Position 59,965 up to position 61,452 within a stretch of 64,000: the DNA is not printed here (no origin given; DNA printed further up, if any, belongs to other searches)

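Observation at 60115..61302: GGDEF cyclase with a polytopic N-terminal sensor and no I-site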

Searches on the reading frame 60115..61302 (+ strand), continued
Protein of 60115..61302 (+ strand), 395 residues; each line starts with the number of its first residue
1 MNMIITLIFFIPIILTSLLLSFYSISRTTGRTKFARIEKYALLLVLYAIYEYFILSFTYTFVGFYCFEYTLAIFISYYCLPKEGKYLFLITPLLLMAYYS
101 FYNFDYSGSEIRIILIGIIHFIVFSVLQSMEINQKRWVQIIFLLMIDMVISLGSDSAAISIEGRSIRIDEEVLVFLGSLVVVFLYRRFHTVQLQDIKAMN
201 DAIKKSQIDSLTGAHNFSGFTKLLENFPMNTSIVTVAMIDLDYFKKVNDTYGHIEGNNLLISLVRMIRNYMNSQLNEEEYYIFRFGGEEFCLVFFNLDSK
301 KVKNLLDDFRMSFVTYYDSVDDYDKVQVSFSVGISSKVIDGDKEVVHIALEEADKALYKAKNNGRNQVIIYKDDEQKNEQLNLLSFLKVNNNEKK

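Call 50: find_homologous_proteins(query=A4, max_evalue=1e-30)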
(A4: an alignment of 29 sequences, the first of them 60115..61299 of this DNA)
Query A4 (29 sequences) (395 aa, profile of the alignment): 3136 proteins with E <= 1e-30 among 8000 candidates; the best 120 are listed.
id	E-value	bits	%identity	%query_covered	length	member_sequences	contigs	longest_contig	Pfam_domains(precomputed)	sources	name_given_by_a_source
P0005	7.5e-114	399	34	95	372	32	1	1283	PF00990.27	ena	-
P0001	4.6e-109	383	100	100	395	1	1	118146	PF00990.27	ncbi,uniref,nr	ncbi:hypothetical protein BG262_00515 [Floricoccus penangensis]|uniref:GGDEF domain-containing prote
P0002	5.1e-109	383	100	100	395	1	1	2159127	PF00990.27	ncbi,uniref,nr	ncbi:GGDEF domain-containing protein [Floricoccus penangensis]|uniref:GGDEF domain-containing protei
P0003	2.4e-108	381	94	100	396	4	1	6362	PF00990.27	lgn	-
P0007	1.7e-107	378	28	91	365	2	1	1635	PF22335.2,PF00990.27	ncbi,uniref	ncbi:MAG: GGDEF domain-containing protein, partial [Liquorilactobacillus ghanensis]|uniref:GGDEF dom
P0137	3.4e-104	367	25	93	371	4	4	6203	PF00990.27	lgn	-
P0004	2.0e-100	355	85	92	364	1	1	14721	PF00990.27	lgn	-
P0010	1.0e-99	352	28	83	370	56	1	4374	PF00990.27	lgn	-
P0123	1.2e-92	329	27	80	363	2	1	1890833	PF00990.27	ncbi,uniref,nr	ncbi:GGDEF domain-containing protein [Leuconostoc litchii]|uniref:GGDEF domain-containing protein n=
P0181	1.9e-52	197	34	40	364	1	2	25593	PF00990.27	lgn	-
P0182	8.0e-49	185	27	70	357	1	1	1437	PF07694.18,PF00990.27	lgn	-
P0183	2.5e-48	183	32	41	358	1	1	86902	PF07694.18,PF00990.27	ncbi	-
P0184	4.2e-48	183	32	49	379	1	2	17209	PF24898.3,PF00990.27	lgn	-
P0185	1.1e-47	181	33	45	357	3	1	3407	PF07694.18,PF00990.27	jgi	-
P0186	3.3e-47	180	35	43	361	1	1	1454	PF22335.2,PF00990.27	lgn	-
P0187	5.3e-47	179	32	42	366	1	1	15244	PF07694.18,PF00990.27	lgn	-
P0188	4.4e-46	176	30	60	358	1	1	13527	PF07694.18,PF00990.27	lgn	-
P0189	6.2e-46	175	32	41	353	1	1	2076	PF00990.27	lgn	-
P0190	7.3e-46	175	33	48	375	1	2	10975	PF07694.18,PF00990.27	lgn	-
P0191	8.8e-46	175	35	42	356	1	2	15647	PF07694.18,PF00990.27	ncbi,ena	-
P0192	1.3e-45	174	29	42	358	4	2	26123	PF07694.18,PF00990.27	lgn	-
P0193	1.9e-45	174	30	42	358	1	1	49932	PF07694.18,PF00990.27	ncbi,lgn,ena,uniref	ncbi:GGDEF domain-containing protein [Cytobacillus sp. FJAT-53684]|uniref:GGDEF domain-containing pr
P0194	2.0e-45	174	34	42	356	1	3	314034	PF07694.18,PF00990.27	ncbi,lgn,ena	-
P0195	2.9e-45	173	33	53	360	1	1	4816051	PF07694.18,PF00990.27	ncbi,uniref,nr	ncbi:diguanylate cyclase [Paenibacillus bouchesdurhonensis]|uniref:diguanylate cyclase n=1 Tax=Paeni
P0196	3.3e-45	173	35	41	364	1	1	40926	PF00990.27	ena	-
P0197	3.4e-45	173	36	42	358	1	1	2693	PF22335.2,PF07694.18,PF00990.27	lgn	-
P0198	4.9e-45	172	33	42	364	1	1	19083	PF00990.27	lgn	-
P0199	5.0e-45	172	38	41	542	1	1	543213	PF00990.27,PF00072.31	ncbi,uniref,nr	ncbi:diguanylate cyclase [Paraliobacillus salinarum]|uniref:diguanylate cyclase n=1 Tax=Paraliobacil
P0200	6.7e-45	172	31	51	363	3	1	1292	PF07694.18,PF00990.27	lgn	-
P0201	2.4e-44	170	36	42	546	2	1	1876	PF14827.13,PF00990.27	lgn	-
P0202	5.1e-44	169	35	42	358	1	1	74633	PF07694.18,PF00990.27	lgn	-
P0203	1.1e-43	168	30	59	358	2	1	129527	PF22335.2,PF07694.18,PF00990.27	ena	-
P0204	1.2e-43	168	38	41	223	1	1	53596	PF00990.27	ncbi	-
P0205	1.3e-43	168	29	51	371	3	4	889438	PF07694.18,PF00990.27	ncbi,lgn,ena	-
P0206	1.4e-43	168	31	51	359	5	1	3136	PF07694.18,PF00990.27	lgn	-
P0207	1.5e-43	168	36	42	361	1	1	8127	PF00990.27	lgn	-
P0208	1.5e-43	168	35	42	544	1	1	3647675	PF22335.2,PF00990.27,PF00072.31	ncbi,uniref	ncbi:diguanylate cyclase [Bacillus sp. FJAT-52991]|uniref:Diguanylate cyclase n=1 Tax=Bacillus kande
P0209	2.4e-43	167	31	44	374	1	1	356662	PF07694.18,PF00990.27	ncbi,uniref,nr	ncbi:diguanylate cyclase [Bacillus sp. BRMEA1]|uniref:diguanylate cyclase n=1 Tax=Neobacillus endoph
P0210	2.7e-43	167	35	42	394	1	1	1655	PF00990.27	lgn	-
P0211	3.2e-43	166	28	52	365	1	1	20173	PF07694.18,PF00990.27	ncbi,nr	ncbi:MAG: diguanylate cyclase [Clostridiaceae bacterium]|nr:diguanylate cyclase [Clostridiaceae bact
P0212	3.8e-43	166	34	42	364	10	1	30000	PF07694.18,PF00990.27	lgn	-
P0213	3.9e-43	166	33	49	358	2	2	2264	PF07694.18,PF00990.27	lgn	-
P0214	4.1e-43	166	31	51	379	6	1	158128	PF07694.18,PF00990.27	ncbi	-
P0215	5.0e-43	166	37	35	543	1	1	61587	PF00990.27,PF00072.31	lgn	-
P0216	6.5e-43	165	32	42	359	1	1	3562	PF07694.18,PF00990.27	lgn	-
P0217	7.0e-43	165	34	41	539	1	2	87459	PF22335.2,PF00990.27,PF00072.31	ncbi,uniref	ncbi:GGDEF domain-containing response regulator [Niallia sp. 03091]|uniref:GGDEF domain-containing r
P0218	8.2e-43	165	31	48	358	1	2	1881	PF07694.18,PF00990.27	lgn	-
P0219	8.4e-43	165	31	48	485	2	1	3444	PF00990.27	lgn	-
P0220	8.6e-43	165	29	50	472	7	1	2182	PF00497.26,PF22335.2,PF00990.27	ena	-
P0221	9.2e-43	165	32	41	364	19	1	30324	PF00990.27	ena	-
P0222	1.0e-42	165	30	49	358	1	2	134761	PF07694.18,PF00990.27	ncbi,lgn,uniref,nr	ncbi:diguanylate cyclase [Clostridium bowmanii]|uniref:GGDEF domain-containing protein n=1 Tax=Clost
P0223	1.1e-42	165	30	48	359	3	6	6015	PF07694.18,PF00990.27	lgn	-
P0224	1.3e-42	164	35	49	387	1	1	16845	PF00990.27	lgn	-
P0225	1.8e-42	164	36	41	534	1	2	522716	PF22335.2,PF00990.27,PF00072.31,PF01627.29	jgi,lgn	-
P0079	1.9e-42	164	38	42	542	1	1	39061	PF00990.27,PF00072.31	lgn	-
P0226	2.3e-42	164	36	41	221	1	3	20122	PF00990.27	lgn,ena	-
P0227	2.4e-42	164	37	35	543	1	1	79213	PF00990.27,PF00072.31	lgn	-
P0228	2.5e-42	164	32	46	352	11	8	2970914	PF20966.3,PF00990.27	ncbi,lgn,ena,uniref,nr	ncbi:diguanylate cyclase (GGDEF)-like protein [Idiomarina aquatica]|uniref:diguanylate cyclase n=1 T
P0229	2.6e-42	163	31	46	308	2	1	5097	PF07694.18,PF00990.27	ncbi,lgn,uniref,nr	ncbi:diguanylate cyclase [Tepidibacter formicigenes DSM 15518]|uniref:Diguanylate cyclase n=2 Tax=Te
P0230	3.7e-42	163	36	41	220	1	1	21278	PF00990.27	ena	-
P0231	3.8e-42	163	34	50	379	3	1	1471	PF00990.27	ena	-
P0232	3.9e-42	163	30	42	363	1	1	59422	PF07694.18,PF00990.27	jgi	jgi:diguanylate cyclase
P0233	4.2e-42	163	33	45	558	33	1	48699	PF00990.27,PF00072.31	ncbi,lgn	-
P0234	4.4e-42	163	32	45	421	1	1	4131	PF22335.2,PF24898.3,PF00990.27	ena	-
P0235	4.9e-42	163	32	49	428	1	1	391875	PF11845.14,PF00990.27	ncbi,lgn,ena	-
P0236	5.3e-42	162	35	41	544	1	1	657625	PF22335.2,PF00990.27,PF00072.31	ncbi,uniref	ncbi:diguanylate cyclase [Rummeliibacillus sp. NPDC094406]|uniref:diguanylate cyclase n=1 Tax=Rummel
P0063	5.4e-42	162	33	47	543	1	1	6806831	PF22335.2,PF00990.27,PF00072.31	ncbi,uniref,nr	ncbi:diguanylate cyclase [Paenibacillus sp. PK3_47]|uniref:GGDEF domain-containing response regulato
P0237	5.4e-42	162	33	42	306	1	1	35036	PF00990.27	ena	-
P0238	6.4e-42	162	35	41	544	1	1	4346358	PF00990.27,PF00072.31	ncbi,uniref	ncbi:diguanylate cyclase [Rummeliibacillus pycnus]|uniref:diguanylate cyclase n=1 Tax=Rummeliibacill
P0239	7.2e-42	162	31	41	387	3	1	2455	PF22335.2,PF00990.27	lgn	-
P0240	7.4e-42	162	33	41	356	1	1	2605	PF22335.2,PF00990.27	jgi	jgi:diguanylate cyclase (GGDEF)-like protein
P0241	7.6e-42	162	37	41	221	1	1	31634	PF00990.27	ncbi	-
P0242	8.3e-42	162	30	50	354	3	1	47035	PF20966.3,PF00990.27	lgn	-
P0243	8.5e-42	162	36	42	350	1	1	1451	PF00990.27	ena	-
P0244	8.5e-42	162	31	44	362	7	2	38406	PF20966.3,PF00990.27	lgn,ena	-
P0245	8.6e-42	162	35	42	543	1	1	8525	PF00990.27,PF00072.31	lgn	-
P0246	8.7e-42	162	35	42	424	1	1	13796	PF08447.19,PF13426.14,PF13188.14,PF08448.17,PF00989.32,PF00990.27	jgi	jgi:diguanylate cyclase (GGDEF)-like protein/PAS domain S-box-containing protein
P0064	8.9e-42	162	38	42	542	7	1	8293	PF00990.27,PF00072.31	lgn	-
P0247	9.0e-42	162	35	42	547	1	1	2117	PF00990.27,PF00072.31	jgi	-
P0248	1.0e-41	162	34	42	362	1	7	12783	PF07694.18,PF00990.27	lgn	-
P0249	1.0e-41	162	33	41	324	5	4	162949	PF22335.2,PF00990.27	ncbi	ncbi:GGDEF domain-containing protein [Acinetobacter sp. ANC 5584]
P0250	1.1e-41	161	33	42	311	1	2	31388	PF00990.27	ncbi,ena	-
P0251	1.1e-41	161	36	42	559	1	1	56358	PF00990.27,PF00072.31,PF01627.29,PF20161.6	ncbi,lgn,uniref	ncbi:diguanylate cyclase [Paraglaciecola sp.]|uniref:diguanylate cyclase n=1 Tax=Paraglaciecola sp. 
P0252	1.2e-41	161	27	42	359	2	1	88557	PF07694.18,PF00990.27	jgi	jgi:diguanylate cyclase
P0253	1.4e-41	161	27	70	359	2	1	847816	PF07694.18,PF00990.27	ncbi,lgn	ncbi:diguanylate cyclase [Candidatus Clostridium radicumherbarum]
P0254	1.7e-41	161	36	41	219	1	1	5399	PF00990.27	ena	-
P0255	1.8e-41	161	33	42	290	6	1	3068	PF22335.2,PF24898.3,PF00990.27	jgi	jgi:diguanylate cyclase (GGDEF)-like protein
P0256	2.0e-41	161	34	42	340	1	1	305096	PF00990.27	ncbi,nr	ncbi:MAG: diguanylate cyclase [Alkalibacterium sp.]|nr:diguanylate cyclase [Alkalibacterium sp.]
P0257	2.2e-41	160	34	44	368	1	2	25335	PF00990.27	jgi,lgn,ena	-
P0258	2.5e-41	160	34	43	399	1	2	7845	PF00990.27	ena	-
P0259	2.5e-41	160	29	53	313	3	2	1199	PF22335.2,PF00990.27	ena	-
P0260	2.6e-41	160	37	41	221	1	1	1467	PF00990.27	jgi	-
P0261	2.8e-41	160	36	44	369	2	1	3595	PF00990.27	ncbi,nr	ncbi:MAG TPA: GGDEF domain-containing protein [Clostridia bacterium]|nr:GGDEF domain-containing prot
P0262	2.8e-41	160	29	43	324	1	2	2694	PF22335.2,PF00990.27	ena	-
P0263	3.0e-41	160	31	50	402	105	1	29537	PF00990.27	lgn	-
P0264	3.1e-41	160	34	42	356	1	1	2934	PF07694.18,PF00990.27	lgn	-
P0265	3.1e-41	160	23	72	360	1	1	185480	PF07694.18,PF00990.27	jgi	jgi:diguanylate cyclase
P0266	3.2e-41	160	29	52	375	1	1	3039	PF22335.2,PF00990.27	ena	-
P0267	3.2e-41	160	29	53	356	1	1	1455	PF00990.27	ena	-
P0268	3.3e-41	160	34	42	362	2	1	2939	PF07694.18,PF00990.27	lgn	-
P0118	3.3e-41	160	35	42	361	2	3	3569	PF00990.27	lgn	-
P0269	3.8e-41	160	36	42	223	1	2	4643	PF00990.27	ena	-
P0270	3.9e-41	160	29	43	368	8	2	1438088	PF07694.18,PF00990.27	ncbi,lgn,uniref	ncbi:diguanylate cyclase [Niallia taxi]|uniref:GGDEF domain-containing protein n=1 Tax=Niallia TaxID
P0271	4.2e-41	160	33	53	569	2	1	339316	PF07696.18,PF07695.18,PF00990.27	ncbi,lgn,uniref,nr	ncbi:diguanylate cyclase [Marinomonas pollencensis]|uniref:diguanylate cyclase n=2 Tax=Marinomonas p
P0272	4.2e-41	159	33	43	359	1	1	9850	PF07694.18,PF00990.27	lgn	-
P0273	4.4e-41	159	37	42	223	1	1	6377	PF00990.27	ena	-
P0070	4.6e-41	159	31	51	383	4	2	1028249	PF00990.27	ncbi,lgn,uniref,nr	ncbi:GGDEF domain-containing protein [Pseudomonas sp. TTU2014-080ASC]|uniref:GGDEF domain-containing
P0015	4.7e-41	159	39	41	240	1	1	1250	PF22335.2,PF00990.27,PF00072.31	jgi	jgi:diguanylate cyclase (GGDEF)-like protein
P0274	5.3e-41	159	28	61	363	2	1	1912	PF07694.18,PF00990.27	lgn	-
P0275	5.7e-41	159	29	46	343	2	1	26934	PF20966.3,PF00990.27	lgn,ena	-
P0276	5.7e-41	159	36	42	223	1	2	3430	PF00990.27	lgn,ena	-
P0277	5.8e-41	159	26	78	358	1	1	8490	PF07694.18,PF00990.27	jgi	jgi:diguanylate cyclase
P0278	5.8e-41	159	36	42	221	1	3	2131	PF00990.27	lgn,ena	-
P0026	6.2e-41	159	36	43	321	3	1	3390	PF00990.27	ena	-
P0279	6.5e-41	159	33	43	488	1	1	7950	PF00990.27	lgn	-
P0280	7.2e-41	159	34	42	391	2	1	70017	PF00990.27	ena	-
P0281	7.3e-41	159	38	44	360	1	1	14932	PF00990.27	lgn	-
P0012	7.5e-41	159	40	41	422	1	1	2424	PF22335.2,PF00990.27,PF00072.31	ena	-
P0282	7.8e-41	159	32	42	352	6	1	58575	PF20966.3,PF00990.27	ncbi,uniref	ncbi:GGDEF domain-containing protein [Vibrio sp.]|uniref:GGDEF domain-containing protein n=1 Tax=Vib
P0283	7.9e-41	159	33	44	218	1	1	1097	PF00990.27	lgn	-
